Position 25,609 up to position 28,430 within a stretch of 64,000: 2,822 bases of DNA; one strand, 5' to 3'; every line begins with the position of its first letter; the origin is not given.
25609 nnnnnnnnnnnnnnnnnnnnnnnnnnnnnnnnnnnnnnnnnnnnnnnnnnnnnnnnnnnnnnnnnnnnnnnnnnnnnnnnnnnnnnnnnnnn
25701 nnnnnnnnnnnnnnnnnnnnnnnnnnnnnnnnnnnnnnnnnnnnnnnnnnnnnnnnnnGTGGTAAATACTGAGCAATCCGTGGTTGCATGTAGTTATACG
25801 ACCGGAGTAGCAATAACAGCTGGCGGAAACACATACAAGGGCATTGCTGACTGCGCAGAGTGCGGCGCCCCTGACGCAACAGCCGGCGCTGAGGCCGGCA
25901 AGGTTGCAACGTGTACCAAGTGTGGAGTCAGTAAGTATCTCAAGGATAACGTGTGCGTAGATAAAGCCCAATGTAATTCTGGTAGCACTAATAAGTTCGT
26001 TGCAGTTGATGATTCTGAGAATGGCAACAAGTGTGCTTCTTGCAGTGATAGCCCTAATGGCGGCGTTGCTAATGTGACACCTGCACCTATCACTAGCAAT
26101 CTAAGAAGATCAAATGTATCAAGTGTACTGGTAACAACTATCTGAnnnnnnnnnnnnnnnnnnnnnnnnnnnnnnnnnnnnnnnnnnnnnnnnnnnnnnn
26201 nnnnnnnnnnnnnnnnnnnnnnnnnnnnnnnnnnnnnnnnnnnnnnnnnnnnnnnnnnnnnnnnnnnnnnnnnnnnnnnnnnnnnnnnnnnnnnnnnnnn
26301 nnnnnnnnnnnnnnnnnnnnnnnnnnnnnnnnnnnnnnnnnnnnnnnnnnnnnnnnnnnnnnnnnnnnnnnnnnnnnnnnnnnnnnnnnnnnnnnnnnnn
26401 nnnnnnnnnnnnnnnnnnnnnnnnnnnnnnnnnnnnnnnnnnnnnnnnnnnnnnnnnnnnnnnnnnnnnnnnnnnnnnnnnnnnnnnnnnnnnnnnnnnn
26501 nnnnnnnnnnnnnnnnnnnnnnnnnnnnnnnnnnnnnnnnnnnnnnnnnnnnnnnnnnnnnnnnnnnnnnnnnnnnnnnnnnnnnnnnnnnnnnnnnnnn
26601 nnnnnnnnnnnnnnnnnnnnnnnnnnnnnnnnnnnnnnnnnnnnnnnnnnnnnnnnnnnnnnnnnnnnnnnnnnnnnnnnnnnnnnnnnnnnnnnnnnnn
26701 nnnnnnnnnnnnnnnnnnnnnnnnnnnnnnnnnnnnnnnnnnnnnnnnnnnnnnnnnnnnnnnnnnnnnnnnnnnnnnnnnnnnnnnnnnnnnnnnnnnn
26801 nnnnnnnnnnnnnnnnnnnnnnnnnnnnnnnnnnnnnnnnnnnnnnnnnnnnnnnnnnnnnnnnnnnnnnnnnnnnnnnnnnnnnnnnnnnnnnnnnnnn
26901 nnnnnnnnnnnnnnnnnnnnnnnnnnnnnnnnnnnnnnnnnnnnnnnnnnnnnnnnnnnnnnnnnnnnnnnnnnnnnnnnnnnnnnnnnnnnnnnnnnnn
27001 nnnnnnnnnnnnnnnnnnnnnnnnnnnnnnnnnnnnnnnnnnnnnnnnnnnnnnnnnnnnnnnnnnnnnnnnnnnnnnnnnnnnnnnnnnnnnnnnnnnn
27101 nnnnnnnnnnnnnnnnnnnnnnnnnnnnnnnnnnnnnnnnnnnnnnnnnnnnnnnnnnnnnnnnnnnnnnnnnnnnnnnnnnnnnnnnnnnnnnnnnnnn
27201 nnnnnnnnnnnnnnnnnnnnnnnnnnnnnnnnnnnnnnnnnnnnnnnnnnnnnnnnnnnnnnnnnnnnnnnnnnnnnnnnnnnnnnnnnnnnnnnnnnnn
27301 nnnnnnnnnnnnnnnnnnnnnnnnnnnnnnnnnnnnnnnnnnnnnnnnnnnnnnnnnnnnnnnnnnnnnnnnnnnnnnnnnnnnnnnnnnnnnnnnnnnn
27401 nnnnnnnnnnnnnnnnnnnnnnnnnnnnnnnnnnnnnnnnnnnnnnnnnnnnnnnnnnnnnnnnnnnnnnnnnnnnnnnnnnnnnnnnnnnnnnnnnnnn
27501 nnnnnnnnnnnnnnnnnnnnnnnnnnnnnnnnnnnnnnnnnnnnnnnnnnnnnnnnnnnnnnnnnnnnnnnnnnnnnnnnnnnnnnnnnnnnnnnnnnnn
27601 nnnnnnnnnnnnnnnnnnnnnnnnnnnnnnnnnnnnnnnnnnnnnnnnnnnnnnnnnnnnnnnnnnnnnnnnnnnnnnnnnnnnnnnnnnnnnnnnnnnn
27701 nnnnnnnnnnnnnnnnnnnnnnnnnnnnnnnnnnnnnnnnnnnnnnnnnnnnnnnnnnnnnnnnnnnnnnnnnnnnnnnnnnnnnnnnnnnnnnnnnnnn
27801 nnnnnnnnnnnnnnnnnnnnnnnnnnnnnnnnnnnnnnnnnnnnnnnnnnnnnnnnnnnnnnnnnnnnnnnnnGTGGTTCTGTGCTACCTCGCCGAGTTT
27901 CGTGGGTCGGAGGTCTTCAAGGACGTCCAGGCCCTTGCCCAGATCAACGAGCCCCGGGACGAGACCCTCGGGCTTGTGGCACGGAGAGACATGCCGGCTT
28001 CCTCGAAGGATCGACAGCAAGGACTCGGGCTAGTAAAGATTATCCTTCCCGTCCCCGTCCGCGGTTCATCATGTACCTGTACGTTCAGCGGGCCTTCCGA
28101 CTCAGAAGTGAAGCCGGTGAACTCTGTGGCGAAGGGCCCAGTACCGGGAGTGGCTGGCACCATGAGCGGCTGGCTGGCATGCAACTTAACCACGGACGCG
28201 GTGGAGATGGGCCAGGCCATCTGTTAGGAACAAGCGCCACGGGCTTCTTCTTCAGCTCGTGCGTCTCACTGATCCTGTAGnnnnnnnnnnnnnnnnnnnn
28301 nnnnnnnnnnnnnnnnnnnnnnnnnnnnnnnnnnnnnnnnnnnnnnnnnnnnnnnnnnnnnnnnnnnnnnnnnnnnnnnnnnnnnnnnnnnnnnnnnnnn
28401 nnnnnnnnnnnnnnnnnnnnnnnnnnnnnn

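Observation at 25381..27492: Identical multiply-broken VSP pseudogene kept in both arms, a possible silent donor cassette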

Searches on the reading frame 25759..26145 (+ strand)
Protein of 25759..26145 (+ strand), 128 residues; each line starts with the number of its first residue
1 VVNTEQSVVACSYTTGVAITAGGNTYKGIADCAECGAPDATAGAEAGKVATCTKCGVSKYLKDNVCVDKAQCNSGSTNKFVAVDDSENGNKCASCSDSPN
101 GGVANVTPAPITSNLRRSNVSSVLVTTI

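Call 31: find_encoding_contigs(protein=window:25759-26145:+, flank=10000, max_places=10)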
Protein window:25759-26145:+ (128 aa): 1 contig read that carries it; 1 place shown.
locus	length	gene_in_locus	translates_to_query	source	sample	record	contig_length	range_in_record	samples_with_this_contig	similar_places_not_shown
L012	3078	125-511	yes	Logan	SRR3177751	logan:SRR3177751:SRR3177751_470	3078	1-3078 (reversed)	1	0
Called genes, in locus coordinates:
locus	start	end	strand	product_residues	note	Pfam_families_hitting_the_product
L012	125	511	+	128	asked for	-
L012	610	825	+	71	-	PF03302:VSP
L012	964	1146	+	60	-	-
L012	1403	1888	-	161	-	-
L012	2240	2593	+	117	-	-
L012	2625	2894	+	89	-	-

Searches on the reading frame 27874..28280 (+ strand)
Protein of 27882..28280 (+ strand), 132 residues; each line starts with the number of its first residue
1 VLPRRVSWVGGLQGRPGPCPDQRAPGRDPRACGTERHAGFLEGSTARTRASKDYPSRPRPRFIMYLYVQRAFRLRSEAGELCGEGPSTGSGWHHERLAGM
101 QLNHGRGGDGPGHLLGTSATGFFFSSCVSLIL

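Call 69: search_protein_families(library=pfam, proteins=[window:27882-28280:+], max_evalue=0.01)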
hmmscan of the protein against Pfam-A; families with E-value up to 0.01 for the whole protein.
window:27882-28280:+ (132 aa): 0 families

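Call 74: list_cluster_members(proteins=[window:27874-28227:+, window:35623-36054:-, window:35623-36060:-, window:34773-35369:+, window:34042-34854:+, window:34490-34996:-, window:28345-28905:+, window:30207-30719:+, window:25381-25599:+, window:27184-27492:+])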
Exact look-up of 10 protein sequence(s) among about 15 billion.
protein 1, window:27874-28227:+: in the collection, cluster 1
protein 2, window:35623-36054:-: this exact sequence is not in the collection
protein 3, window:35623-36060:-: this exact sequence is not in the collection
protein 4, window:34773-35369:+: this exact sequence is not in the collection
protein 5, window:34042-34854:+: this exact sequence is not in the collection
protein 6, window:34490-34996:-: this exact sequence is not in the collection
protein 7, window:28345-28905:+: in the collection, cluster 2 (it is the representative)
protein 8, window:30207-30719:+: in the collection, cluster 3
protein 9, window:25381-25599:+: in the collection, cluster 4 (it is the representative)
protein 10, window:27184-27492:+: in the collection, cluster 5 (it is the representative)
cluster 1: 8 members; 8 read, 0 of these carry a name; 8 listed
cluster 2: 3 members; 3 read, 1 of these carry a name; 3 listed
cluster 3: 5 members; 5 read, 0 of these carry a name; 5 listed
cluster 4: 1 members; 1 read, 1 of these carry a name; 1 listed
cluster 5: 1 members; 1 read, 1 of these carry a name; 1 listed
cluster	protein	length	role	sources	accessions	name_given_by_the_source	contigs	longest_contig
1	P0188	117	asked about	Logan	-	-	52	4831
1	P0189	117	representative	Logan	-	-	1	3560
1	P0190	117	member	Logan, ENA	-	-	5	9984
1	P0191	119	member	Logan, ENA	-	-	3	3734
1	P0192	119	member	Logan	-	-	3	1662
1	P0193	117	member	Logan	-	-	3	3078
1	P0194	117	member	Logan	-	-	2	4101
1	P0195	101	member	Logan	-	-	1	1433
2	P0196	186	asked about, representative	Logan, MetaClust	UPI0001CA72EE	status=active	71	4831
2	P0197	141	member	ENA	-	-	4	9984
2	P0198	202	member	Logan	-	-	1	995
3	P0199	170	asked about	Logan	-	-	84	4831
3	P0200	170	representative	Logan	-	-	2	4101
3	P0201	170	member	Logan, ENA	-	-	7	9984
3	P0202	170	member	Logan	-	-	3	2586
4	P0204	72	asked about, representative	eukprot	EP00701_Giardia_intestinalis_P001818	XP_001705642.1 Variant-specific surface protein [Giardia lamblia ATCC 50803]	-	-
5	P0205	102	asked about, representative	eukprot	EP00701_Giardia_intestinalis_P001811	XP_001705635.1 VSP, putative [Giardia lamblia ATCC 50803]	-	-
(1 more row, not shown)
